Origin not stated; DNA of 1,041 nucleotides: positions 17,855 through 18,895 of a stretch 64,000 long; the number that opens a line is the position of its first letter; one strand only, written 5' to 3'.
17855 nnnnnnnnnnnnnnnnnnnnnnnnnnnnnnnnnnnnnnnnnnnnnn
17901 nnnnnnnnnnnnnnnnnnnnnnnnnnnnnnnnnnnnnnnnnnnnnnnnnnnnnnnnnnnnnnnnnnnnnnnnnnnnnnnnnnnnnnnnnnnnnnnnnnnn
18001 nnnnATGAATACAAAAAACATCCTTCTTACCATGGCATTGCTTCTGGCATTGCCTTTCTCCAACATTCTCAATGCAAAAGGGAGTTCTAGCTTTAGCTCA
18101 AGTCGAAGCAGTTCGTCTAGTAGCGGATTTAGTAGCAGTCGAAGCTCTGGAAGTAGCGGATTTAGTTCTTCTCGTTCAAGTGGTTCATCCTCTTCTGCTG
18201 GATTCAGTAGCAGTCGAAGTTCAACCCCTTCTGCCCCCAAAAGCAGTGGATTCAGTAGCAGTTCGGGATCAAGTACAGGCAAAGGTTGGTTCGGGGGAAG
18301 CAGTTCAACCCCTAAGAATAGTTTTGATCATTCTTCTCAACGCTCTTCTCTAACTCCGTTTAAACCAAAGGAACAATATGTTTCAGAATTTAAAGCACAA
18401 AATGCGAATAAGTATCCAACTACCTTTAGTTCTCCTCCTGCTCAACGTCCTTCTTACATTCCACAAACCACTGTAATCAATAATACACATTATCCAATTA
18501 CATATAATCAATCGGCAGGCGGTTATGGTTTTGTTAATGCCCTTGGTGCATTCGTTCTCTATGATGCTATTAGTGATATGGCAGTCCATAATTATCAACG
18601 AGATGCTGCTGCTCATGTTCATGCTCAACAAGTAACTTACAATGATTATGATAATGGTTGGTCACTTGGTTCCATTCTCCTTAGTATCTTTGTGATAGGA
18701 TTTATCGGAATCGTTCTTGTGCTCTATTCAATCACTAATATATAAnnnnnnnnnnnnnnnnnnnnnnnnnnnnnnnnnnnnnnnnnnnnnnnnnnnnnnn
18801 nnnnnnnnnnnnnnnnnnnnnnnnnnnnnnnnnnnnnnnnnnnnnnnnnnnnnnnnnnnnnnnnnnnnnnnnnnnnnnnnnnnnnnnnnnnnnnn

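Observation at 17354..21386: Phage-encoded PspA/ESCRT-III membrane-remodelling module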

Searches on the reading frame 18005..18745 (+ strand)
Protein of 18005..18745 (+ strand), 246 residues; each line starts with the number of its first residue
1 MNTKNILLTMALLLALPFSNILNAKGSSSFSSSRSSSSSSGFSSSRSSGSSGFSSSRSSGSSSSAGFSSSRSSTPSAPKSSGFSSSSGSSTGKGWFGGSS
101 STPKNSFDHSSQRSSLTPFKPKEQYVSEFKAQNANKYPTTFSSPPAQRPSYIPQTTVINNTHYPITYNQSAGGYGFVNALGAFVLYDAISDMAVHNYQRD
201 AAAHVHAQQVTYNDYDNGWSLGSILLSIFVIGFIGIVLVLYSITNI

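Call 3: search_protein_families(library=pfam, proteins=[window:18005-18745:+], max_evalue=0.1)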
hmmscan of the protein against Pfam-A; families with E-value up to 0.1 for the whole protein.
window:18005-18745:+ (246 aa): 0 families

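Call 4: search_protein_families(library=phrogs, proteins=[window:18005-18745:+], max_evalue=0.1)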
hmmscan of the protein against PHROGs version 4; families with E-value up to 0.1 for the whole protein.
window:18005-18745:+ (246 aa): 0 families

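Call 27: find_homologous_proteins(query=window:18005-18745:+, region=105-246, max_evalue=0.001)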
Query window:18005-18745:+, residues 105-246 (142 aa): 4 proteins with E <= 0.001 among 119 candidates.
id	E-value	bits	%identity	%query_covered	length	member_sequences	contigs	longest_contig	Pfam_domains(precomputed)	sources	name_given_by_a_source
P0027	2.7e-88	311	100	100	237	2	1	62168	-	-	-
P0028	1.6e-70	254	80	95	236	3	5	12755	-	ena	-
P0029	3.5e-66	240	85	87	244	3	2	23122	-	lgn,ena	-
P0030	4.9e-33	132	50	92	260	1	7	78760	-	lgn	-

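Call 58: search_protein_families(library=pfam, alignment_id=A5, max_evalue=10)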
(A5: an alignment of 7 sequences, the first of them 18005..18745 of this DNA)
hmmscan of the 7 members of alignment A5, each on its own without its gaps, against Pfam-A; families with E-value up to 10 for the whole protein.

A. member 1, window:18005-18745:+ (246 aa): 1 family
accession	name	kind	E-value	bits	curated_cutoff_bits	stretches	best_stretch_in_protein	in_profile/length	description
PF17638.7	UL42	-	0.2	12.1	25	1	203-243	70-108/125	HCMV UL42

B. families by the number of members that match (of 7 scanned): 16 families
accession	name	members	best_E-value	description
PF06024.17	Orf78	1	0.0024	Orf78 (ac78)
PF15145.11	DUF4577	1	0.034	Domain of unknown function (DUF4577)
PF10428.14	SOG2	1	0.038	RAM signalling pathway protein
PF13306.12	LRR_5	1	0.069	BspA type Leucine rich repeat region (6 copies)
PF09451.16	ATG27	1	0.088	Autophagy-related protein 27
PF20185.3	DUF6548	1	0.091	Family of unknown function (DUF6548)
PF06022.16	Cir_Bir_Yir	1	0.13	Plasmodium variant antigen protein Cir/Yir/Bir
PF17638.7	UL42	1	0.2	HCMV UL42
PF15468.11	DUF4636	1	0.21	Domain of unknown function (DUF4636)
PF14721.12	AIF_C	1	0.51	Apoptosis-inducing factor, mitochondrion-associated, C-term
PF02723.19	CoV_E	1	0.7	Coronavirus small envelope protein E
PF24369.1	DUF7525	1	0.76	Family of unknown function (DUF7525)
PF15206.11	FAM209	1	2.8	FAM209 family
PF13786.12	DUF4179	1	2.8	Domain of unknown function (DUF4179)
PF03032.20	FSAP_sig_propep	1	3.3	Frog skin active peptide family signal and propeptide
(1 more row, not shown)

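Call 69: predict_structure(alignment_id=A7)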
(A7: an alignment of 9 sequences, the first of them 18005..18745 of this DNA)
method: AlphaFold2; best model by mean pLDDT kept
length: 246 residues; sequences in the alignment: 9
mean_pLDDT: 64.9   pTM: 0.36
mean pLDDT of the five models: 64.9, 61.0, 60.4, 60.2, 59.1
residues with pLDDT >= 90: 46; 70-90: 62; 50-70: 43; < 50: 95
segments of 3 or more residues with pLDDT < 50: 17-101, 213-218
pLDDT, mean of each block of 10 residues (from residue 1): 58 54 42 43 42 42 40 42 40 37 52 61 90 87 89 92 93 92 91 88 74 49 75 84 67
secondary structure, 60 per line:
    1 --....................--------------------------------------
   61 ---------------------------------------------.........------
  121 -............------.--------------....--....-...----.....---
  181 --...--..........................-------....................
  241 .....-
elements in order: H3-22 H106-114 H122-133 E155-158 E161-164 E166-168 E173-177 E183-185 H188-213 H221-245
